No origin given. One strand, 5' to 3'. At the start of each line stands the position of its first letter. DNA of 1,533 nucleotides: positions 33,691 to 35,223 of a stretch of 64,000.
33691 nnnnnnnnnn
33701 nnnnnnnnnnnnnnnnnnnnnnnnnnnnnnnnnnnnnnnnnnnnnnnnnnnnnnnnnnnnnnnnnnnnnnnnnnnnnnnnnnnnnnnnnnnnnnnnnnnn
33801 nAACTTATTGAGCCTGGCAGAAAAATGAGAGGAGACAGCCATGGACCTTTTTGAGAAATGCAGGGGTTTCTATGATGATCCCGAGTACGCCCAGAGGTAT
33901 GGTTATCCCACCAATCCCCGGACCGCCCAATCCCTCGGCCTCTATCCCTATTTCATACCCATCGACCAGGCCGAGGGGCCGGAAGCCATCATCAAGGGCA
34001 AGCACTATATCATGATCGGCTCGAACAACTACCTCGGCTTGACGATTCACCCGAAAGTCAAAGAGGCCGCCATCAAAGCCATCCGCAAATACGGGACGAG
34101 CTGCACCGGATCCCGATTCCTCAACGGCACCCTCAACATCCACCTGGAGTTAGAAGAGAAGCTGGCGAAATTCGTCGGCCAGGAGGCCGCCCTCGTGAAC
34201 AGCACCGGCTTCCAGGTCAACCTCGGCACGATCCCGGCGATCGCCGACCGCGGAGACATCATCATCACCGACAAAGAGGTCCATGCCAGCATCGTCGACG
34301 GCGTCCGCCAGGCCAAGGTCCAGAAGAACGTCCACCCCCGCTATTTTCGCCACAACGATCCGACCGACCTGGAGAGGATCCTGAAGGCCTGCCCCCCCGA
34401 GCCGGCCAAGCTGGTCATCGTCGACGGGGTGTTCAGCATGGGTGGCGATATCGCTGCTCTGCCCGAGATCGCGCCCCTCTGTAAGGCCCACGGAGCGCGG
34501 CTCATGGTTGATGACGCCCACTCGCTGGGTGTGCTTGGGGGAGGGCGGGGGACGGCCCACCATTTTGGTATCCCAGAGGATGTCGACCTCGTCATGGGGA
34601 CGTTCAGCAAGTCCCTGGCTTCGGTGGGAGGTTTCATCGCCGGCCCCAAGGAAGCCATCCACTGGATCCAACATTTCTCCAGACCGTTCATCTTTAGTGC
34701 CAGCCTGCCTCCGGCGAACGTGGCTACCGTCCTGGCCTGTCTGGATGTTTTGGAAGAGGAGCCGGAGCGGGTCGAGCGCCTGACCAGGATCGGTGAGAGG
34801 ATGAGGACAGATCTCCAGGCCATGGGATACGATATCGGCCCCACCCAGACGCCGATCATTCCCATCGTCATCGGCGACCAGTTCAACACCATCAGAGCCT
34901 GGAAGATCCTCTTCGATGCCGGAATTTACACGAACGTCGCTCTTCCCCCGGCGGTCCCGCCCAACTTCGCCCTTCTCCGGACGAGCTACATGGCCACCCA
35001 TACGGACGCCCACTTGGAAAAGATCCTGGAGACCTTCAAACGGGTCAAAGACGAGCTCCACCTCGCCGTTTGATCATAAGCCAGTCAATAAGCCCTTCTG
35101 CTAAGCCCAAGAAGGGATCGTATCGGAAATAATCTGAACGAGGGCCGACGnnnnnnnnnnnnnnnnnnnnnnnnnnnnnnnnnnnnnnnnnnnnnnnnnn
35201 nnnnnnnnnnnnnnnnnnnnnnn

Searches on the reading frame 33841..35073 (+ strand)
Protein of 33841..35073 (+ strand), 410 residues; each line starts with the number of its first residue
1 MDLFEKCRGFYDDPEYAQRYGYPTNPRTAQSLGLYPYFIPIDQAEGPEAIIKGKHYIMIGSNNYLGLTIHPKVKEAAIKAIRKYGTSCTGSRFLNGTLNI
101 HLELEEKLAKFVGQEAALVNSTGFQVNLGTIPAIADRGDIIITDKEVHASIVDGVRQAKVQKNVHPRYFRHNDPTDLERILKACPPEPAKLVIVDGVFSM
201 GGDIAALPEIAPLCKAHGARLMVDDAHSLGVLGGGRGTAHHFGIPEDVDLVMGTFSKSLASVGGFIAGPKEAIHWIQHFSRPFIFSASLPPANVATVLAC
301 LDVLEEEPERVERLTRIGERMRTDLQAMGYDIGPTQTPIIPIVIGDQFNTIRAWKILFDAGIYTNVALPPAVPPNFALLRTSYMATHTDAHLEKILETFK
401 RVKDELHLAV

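Call 3: search_protein_families(library=pfam, proteins=[window:33841-35073:+])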
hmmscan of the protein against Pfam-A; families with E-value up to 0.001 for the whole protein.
window:33841-35073:+ (410 aa): 4 families
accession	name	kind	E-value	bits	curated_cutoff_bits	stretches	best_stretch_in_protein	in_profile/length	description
PF00155.27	Aminotran_1_2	-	5.3e-52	177.6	19.7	1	55-398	2-360/361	Aminotransferase class I and II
PF01212.27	Beta_elim_lyase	-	2.7e-10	40.5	27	1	102-330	35-270/288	Beta-eliminating lyase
PF01053.26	Cys_Met_Meta_PP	-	7.3e-07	28.5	27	1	101-232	54-181/381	Cys/Met metabolism PLP-dependent enzyme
PF00266.25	Aminotran_5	-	1.8e-05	24.4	21.5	1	102-229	46-180/371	Aminotransferase class-V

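Call 4: search_protein_families(library=ncbifam, proteins=[window:33841-35073:+])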
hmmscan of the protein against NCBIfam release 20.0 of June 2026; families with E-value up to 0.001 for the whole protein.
window:33841-35073:+ (410 aa): 24 families
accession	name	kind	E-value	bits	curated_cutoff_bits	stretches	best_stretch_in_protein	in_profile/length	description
NF047600.1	SerpalmtaseCFB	equivalog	3.1e-144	480.5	640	1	25-407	14-393/395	serine palmitoyltransferase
NF047599.1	SerpalmtaseBetaP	equivalog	4.6e-120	400.9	500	1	31-406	19-393/394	serine palmitoyltransferase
TIGR01825.1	gly_Cac_T_rel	subfamily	5.5e-111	370.9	535.4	1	33-408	12-384/385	BioF/Kbl family PLP-dependent acyltransferase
TIGR00858.1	bioF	equivalog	3.6e-108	361.6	426.45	1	41-399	8-364/365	8-amino-7-oxononanoate synthase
NF005394.0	PRK06939.1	equivalog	1.9e-101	339.7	460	1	30-407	17-395/397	glycine C-acetyltransferase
NF047603.1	SerpalmtaseAlphaP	equivalog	7.5e-97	324.5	670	1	36-401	26-391/399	serine palmitoyltransferase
TIGR01822.1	2am3keto_CoA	equivalog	1.6e-82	277.6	493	1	49-407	33-391/393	glycine C-acetyltransferase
TIGR01821.1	5aminolev_synth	equivalog_domain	2.2e-69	234.3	338.55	1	54-409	45-400/402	5-aminolevulinate synthase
NF005526.0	PRK07179.1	equivalog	2e-64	217.7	428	1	51-408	47-401/407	alpha-hydroxyketone-type quorum-sensing autoinducer synthase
NF005697.0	PRK07505.1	subfamily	1.5e-38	132.5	342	1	52-405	46-401/405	hypothetical protein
NF004608.1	PRK05937.1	equivalog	1.2e-33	116.5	399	1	88-323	43-277/366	8-amino-7-oxononanoate synthase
NF000586.1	PRK00011.1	subfamily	1.8e-09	36.9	335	1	54-366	17-334/404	serine hydroxymethyltransferase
NF004627.0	PRK05968.1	subfamily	1.4e-07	30.7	508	1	91-304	58-258/389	hypothetical protein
TIGR01325.1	O_suc_HS_sulf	equivalog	1.4e-07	30.4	510.05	1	88-304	46-249/380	O-succinylhomoserine sulfhydrylase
NF006003.0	PRK08133.1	equivalog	2e-07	30.1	522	1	85-232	55-195/396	O-succinylhomoserine sulfhydrylase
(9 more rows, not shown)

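Call 8: find_encoding_contigs(protein=window:33841-35073:+, flank=10000, max_places=6)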
Protein window:33841-35073:+ (410 aa): 9 contigs read that carry it; 6 places shown.
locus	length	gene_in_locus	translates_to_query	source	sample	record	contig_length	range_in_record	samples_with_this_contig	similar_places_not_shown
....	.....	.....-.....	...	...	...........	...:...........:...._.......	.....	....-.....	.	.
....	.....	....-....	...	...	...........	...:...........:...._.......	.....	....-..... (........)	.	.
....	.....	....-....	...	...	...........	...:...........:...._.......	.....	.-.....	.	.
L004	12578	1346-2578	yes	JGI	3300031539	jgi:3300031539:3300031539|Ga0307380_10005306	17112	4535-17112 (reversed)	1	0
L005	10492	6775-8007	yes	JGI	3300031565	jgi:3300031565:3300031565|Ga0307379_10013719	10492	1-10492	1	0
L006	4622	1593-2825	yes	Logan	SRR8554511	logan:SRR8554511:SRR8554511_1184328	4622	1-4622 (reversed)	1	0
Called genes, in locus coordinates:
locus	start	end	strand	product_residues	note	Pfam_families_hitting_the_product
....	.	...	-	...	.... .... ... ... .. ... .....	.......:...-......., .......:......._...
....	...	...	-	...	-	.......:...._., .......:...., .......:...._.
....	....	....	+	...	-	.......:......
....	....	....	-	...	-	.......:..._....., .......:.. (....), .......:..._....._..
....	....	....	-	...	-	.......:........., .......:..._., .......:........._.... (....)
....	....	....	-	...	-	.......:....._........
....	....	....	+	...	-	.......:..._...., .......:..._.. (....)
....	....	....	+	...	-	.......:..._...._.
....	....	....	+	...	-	-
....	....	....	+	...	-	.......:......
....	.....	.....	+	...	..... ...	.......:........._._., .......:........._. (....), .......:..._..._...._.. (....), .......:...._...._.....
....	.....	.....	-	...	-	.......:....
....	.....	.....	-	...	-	-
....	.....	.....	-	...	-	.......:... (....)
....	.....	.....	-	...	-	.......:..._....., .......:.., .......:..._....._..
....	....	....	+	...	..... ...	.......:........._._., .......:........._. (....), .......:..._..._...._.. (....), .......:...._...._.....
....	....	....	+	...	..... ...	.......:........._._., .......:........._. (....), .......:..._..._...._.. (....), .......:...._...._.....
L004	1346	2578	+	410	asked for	PF00155:Aminotran_1_2, PF00266:Aminotran_5 (weak), PF01053:Cys_Met_Meta_PP (weak), PF01212:Beta_elim_lyase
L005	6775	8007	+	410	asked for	PF00155:Aminotran_1_2, PF00266:Aminotran_5 (weak), PF01053:Cys_Met_Meta_PP (weak), PF01212:Beta_elim_lyase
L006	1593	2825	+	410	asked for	PF00155:Aminotran_1_2, PF00266:Aminotran_5 (weak), PF01053:Cys_Met_Meta_PP (weak), PF01212:Beta_elim_lyase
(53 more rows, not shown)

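Call 9: find_homologous_proteins(query=window:33841-35073:+)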
Query window:33841-35073:+ (410 aa): 8000 proteins with E <= 0.001 among 8000 candidates; the best 120 are listed.
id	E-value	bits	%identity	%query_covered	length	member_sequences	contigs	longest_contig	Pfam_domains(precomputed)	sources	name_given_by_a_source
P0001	1.5e-262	889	94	100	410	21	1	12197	PF00155.28,PF00266.26,PF01212.28,PF01053.27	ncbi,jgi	-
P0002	2.6e-247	839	88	100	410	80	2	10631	PF00155.28,PF00266.26,PF01212.28,PF01053.27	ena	-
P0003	6.7e-245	831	88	100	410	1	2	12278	PF00155.28,PF00266.26,PF01212.28,PF01053.27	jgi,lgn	jgi:8-amino-7-oxononanoate synthase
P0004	3.8e-242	822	86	100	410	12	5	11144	PF00155.28,PF00266.26,PF01212.28,PF01053.27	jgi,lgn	jgi:8-amino-7-oxononanoate synthase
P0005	1.1e-241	820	86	100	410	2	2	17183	PF00155.28,PF00266.26,PF01212.28,PF01053.27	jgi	jgi:8-amino-7-oxononanoate synthase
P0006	8.6e-229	778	81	100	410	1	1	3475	PF00155.28,PF00266.26,PF01212.28,PF01053.27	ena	-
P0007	1.5e-223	760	79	100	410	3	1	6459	PF00155.28,PF01212.28,PF01053.27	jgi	jgi:8-amino-7-oxononanoate synthase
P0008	3.2e-223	759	79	100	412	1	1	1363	PF00155.28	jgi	jgi:8-amino-7-oxononanoate synthase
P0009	4.4e-222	756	78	100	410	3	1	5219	PF00155.28,PF00266.26,PF01212.28,PF01053.27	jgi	jgi:8-amino-7-oxononanoate synthase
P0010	3.1e-220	749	78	100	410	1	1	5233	PF00155.28,PF00266.26,PF01212.28,PF01053.27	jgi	jgi:8-amino-7-oxononanoate synthase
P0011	4.2e-220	749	77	100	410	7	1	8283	PF00155.28,PF00266.26,PF01212.28,PF01053.27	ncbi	ncbi:MAG: aminotransferase class I/II-fold pyridoxal phosphate-dependent enzyme [Candidatus Aminicen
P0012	4.6e-220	749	77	100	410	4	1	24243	PF00155.28,PF00266.26,PF01212.28,PF01053.27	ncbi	-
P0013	8.5e-220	748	78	100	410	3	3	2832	PF00155.28,PF00266.26,PF01212.28,PF01053.27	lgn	-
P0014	1.5e-219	747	77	100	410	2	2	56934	PF00155.28,PF00266.26,PF01212.28,PF01053.27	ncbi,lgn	-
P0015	2.1e-219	747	77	100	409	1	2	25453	PF00155.28,PF00266.26,PF01212.28,PF01053.27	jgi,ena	-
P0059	5.9e-216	735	77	100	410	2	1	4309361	PF00155.28,PF00266.26,PF01212.28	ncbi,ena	-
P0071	6.0e-215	732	75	100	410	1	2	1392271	PF00155.28,PF00266.26,PF01212.28,PF01053.27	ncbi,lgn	-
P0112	1.5e-211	721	75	100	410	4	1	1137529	PF00155.28,PF00266.26,PF01212.28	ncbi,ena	-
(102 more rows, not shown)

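Call 11: find_encoding_contigs(protein=P0059, flank=10000, max_places=2)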
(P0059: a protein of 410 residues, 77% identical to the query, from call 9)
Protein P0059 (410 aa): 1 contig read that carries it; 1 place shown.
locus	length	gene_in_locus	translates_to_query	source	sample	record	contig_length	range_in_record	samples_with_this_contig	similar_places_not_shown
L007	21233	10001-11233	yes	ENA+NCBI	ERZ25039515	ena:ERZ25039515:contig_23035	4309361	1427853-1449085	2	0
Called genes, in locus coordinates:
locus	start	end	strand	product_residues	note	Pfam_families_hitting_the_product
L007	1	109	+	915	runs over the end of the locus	PF07244:POTRA, PF01103:Omp85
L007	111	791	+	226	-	-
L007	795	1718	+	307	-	PF00698:Acyl_transf_1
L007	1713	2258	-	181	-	PF01066:CDP-OH_P_transf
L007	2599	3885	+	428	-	-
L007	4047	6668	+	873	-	PF01624:MutS_I, PF05188:MutS_II, PF05192:MutS_III, PF05190:MutS_IV, PF00488:MutS_V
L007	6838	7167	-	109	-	-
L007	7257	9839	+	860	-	PF02861:Clp_N, PF23569:NBD_SMAX1, PF00004:AAA, PF17871:AAA_lid_9, PF00004:AAA, PF07724:AAA_2, PF07728:AAA_5, PF10431:ClpB_D2-small, +9 more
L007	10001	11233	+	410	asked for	PF00155:Aminotran_1_2, PF00266:Aminotran_5 (weak), PF01212:Beta_elim_lyase (weak)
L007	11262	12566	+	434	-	PF03349:Toluene_X, PF13505:OMP_b-brl (faint)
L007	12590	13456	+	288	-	PF00483:NTP_transferase, PF12804:NTP_transf_3 (faint)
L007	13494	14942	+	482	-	PF13520:AA_permease_2, PF00324:AA_permease, PF13906:AA_permease_C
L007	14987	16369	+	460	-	PF02310:B12-binding, PF04055:Radical_SAM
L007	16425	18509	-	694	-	PF00144:Beta-lactamase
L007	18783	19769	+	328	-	PF20706:GT4-conflict, PF00534:Glycos_transf_1, PF13692:Glyco_trans_1_4, PF13524:Glyco_trans_1_2 (weak)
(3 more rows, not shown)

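Call 12: find_encoding_contigs(protein=P0071, flank=10000, max_places=2)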
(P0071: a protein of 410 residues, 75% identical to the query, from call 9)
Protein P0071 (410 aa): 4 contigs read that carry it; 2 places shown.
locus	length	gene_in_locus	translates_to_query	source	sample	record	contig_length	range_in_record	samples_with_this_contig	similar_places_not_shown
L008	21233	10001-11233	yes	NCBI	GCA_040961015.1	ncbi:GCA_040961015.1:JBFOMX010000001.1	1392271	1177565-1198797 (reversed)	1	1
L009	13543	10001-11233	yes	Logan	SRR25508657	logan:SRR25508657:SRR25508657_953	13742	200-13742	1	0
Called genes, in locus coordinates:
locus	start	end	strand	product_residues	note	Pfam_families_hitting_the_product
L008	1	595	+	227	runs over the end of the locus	PF00754:F5_F8_type_C (weak), PF22633:F5_F8_type_C_2 (weak)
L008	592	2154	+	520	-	PF02366:PMT, PF13231:PMT_2 (weak)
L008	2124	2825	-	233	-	PF12706:Lactamase_B_2 (weak)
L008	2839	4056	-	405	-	PF20968:MASE8 (weak), PF00990:GGDEF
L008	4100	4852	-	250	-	PF06283:ThuA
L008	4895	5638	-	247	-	PF06439:3keto-disac_hyd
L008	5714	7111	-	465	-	PF01408:GFO_IDH_MocA, PF19051:GFO_IDH_MocA_C2, PF22725:GFO_IDH_MocA_C3 (weak)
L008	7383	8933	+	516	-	PF02366:PMT, PF13231:PMT_2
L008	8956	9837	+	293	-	PF19420:DDAH_eukar, PF02274:ADI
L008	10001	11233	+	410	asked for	PF00155:Aminotran_1_2, PF01053:Cys_Met_Meta_PP (weak), PF00266:Aminotran_5 (weak), PF01212:Beta_elim_lyase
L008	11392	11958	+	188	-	PF04542:Sigma70_r2, PF08281:Sigma70_r4_2, PF04545:Sigma70_r4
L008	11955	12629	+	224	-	PF13490:zf-HC2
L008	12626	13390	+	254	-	-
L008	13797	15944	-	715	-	PF00515:TPR_1 (faint), PF07719:TPR_2 (faint), PF12895:ANAPC3 (faint), PF13174:TPR_6 (faint), PF13176:TPR_7 (faint), PF14559:TPR_19 (weak), PF23914:TPR_CcmH_CycH (weak), PF14559:TPR_19 (weak), +14 more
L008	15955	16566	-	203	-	PF01351:RNase_HII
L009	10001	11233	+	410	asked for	PF00155:Aminotran_1_2, PF01053:Cys_Met_Meta_PP (weak), PF00266:Aminotran_5 (weak), PF01212:Beta_elim_lyase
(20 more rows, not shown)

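Call 13: find_encoding_contigs(protein=P0112, flank=10000, max_places=2)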
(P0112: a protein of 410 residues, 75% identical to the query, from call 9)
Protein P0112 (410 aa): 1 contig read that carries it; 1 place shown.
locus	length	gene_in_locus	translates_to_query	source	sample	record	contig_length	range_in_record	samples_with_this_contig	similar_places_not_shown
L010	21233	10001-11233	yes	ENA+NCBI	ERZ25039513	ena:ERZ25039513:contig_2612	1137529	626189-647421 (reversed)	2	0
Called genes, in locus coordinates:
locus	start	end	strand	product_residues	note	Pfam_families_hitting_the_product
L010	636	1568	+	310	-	PF00144:Beta-lactamase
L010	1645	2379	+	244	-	-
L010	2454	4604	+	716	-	PF10459:Peptidase_S46, PF13365:Trypsin_2 (faint)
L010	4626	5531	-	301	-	PF03547:Mem_trans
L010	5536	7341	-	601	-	PF17899:Peptidase_M61_N, PF05299:Peptidase_M61, PF00595:PDZ (weak), PF13180:PDZ_2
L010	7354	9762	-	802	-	PF12704:MacB_PCD, PF02687:FtsX, PF12704:MacB_PCD, PF02687:FtsX (weak)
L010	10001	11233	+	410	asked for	PF00155:Aminotran_1_2, PF00266:Aminotran_5, PF01212:Beta_elim_lyase (weak)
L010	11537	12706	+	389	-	PF02646:RmuC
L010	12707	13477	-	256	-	PF01061:ABC2_membrane, PF12698:ABC2_membrane_3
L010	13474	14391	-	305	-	PF00005:ABC_tran, PF13304:AAA_21, PF27102:NodI_C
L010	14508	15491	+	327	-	PF01207:Dus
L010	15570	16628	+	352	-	-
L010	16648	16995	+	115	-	PF00085:Thioredoxin, PF13098:Thioredoxin_2 (weak)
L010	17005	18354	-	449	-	PF01546:Peptidase_M20, PF07687:M20_dimer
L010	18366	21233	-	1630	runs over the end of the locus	PF00005:ABC_tran (faint), PF01443:Viral_helicase1 (faint), PF02463:SMC_N (faint), PF02492:cobW (faint), PF03193:RsgA_GTPase (faint), PF05729:NACHT (faint), PF17755:UvrA_DNA-bind, PF13304:AAA_21 (weak), +9 more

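Call 14: find_related_loci(query=window:33841-35073:+, collection=genome_contigs, flank=10000)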
Query window:33841-35073:+ (410 aa) in genome_contigs; peptide patterns used: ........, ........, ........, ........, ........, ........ (x = any residue, [..] = any of these).
430 stretches matched a pattern; 300 encode a relative of the query (tblastn E <= 1e-3); the best 80 are kept; 80 distinct loci.
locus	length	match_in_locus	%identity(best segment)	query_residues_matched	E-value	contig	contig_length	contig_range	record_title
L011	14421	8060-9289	97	1-410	0e+0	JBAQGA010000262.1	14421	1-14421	MAG: Candidatus Aminicenantales bacterium isolate MFD06995_ilm_asm_bin14 k127_335863, whole genome shotgun sequence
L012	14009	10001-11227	93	1-409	0e+0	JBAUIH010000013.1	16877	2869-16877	MAG: Candidatus Aminicenantales bacterium isolate MFD09513_ilm_asm_bin8 k127_63310, whole genome shotgun sequence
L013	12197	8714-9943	94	1-410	0e+0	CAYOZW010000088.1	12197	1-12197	MAG TPA_asm: uncultured Eubacteriales bacterium isolate binchicken_co81_511 genome assembly, contig: NODE_8176_length_12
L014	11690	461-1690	88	1-410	0e+0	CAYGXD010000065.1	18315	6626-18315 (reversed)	MAG TPA_asm: uncultured Eubacteriales bacterium isolate ERP119294_co1_437 genome assembly, contig: NODE_3798_length_1831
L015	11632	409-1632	88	1-408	0e+0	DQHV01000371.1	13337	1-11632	MAG TPA_asm: Candidatus Aminicenantes bacterium isolate UBA8522 contig_21438, whole genome shotgun sequence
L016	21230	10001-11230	87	1-410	0e+0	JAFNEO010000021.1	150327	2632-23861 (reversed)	MAG: Candidatus Aminicenantes bacterium isolate bin_1 PROKKA_contig000021, whole genome shotgun sequence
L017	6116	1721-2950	87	1-410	0e+0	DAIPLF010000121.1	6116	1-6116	MAG TPA_asm: Candidatus Aminicenantes bacterium isolate CTOTU25582 NODE_8313_length_6116_cov_9.961393, whole genome shot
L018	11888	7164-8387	75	1-408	0e+0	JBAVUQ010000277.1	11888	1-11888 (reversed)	MAG: Candidatus Aminicenantales bacterium isolate MFD02222_ilm_asm_bin1 k127_113867, whole genome shotgun sequence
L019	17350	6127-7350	76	1-408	0e+0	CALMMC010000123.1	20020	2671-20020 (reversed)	MAG TPA_asm: uncultured bacterium isolate ERR2113687_bin.60_CONCOCT_v1.1_MAG genome assembly, contig: ERZ1026810.572, wh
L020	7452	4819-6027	75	1-403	0e+0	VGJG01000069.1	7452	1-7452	MAG: Candidatus Aminicenantes bacterium isolate M_DeepCast_400m_m2_293 M_DeepCast_400m_m2_293_Ga0194112_10020753, whole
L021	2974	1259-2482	76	1-408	0e+0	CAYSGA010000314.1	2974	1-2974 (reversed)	MAG TPA_asm: uncultured Eubacteriales bacterium isolate SRP178699_co1_488 genome assembly, contig: NODE_54181_length_297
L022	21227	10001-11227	75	1-409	0e+0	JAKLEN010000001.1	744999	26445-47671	MAG: Acidobacteria bacterium isolate RA.bin134 RA.bin134_1, whole genome shotgun sequence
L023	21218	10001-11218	73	1-406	0e+0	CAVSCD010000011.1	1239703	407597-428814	MAG: Candidatus Aminicenantes bacterium isolate MFD02979.bin.2.51 genome assembly, contig: contig_50643, whole genome sh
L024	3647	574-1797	74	1-408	0e+0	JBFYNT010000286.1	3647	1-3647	MAG: Candidatus Aminicenantes bacterium isolate PPR_0099 k121_1361586, whole genome shotgun sequence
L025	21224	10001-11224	75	1-408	0e+0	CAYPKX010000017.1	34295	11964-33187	MAG TPA_asm: uncultured Eubacteriales bacterium isolate binchicken_co66_1 genome assembly, contig: NODE_2131_length_3429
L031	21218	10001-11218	73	1-406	0e+0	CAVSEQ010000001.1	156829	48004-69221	MAG: Candidatus Aminicenantes bacterium isolate MFD01872.bin.1.66 genome assembly, contig: contig_162052, whole genome s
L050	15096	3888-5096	62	2-408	2e-172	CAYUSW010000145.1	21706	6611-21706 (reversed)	MAG TPA_asm: uncultured Thermotogae bacterium isolate binchicken_co255_456 genome assembly, contig: k141_3118510, whole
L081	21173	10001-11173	57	1-408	2e-148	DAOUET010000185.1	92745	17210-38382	MAG TPA_asm: Anaerolineales bacterium isolate N7_331 k137_670698, whole genome shotgun sequence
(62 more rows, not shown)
